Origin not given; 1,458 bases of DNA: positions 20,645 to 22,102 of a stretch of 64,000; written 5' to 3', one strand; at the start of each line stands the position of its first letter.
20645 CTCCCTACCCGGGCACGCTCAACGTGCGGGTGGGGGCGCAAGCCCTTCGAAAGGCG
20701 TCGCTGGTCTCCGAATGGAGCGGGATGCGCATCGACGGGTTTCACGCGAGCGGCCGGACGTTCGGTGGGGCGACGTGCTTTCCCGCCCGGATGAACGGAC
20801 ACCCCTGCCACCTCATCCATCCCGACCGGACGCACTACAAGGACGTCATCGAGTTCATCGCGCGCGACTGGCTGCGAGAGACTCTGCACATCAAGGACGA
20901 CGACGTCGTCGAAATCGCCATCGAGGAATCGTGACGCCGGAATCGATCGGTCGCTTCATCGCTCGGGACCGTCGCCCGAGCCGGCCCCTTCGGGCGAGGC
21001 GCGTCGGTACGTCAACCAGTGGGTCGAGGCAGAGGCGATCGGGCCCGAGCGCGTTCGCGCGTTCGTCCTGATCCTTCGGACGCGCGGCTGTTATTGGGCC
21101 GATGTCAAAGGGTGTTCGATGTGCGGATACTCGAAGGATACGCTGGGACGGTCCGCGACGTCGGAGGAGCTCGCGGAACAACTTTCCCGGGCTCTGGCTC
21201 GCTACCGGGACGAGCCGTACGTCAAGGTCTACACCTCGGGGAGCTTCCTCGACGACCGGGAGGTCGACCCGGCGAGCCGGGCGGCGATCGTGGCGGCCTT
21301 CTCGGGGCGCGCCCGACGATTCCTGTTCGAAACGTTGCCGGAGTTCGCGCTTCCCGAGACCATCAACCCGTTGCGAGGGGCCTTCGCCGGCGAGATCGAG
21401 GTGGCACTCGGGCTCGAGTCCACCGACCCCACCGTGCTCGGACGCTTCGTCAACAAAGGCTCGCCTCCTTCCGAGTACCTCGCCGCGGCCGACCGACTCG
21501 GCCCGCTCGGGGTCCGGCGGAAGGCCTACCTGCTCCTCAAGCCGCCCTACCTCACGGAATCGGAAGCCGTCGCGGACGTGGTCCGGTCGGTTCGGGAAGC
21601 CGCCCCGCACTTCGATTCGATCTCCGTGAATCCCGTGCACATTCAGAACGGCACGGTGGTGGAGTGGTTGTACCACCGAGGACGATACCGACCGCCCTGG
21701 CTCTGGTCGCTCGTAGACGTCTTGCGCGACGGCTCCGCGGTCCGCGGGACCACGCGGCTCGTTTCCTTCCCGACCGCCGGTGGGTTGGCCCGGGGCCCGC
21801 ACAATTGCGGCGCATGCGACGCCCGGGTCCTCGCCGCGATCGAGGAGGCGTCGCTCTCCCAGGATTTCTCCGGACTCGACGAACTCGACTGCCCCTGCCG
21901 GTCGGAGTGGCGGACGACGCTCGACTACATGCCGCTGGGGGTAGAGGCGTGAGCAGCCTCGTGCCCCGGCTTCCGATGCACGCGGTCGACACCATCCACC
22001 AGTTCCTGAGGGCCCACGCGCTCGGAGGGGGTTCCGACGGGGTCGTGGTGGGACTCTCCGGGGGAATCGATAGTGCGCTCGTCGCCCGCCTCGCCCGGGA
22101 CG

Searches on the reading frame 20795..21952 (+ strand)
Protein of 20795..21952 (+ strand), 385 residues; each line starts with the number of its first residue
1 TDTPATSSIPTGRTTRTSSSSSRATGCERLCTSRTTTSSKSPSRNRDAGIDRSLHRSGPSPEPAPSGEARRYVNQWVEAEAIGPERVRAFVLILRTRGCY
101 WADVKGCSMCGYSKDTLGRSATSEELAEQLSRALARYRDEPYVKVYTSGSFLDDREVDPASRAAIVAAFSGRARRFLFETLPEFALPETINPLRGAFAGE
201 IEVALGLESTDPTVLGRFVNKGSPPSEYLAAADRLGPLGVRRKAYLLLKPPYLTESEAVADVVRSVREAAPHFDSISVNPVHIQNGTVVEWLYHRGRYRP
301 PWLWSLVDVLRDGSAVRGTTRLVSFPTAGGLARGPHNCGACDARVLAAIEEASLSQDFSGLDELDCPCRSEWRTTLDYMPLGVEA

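Call 59: search_protein_families(library=pfam, proteins=[window:20795-21952:+], max_evalue=0.0001)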
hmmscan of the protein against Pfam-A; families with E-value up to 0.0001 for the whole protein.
window:20795-21952:+ (385 aa): 1 family
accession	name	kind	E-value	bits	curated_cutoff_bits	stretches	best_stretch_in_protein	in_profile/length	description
PF04055.27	Radical_SAM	-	2.4e-06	28.3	29.5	1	95-257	3-158/166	Radical SAM superfamily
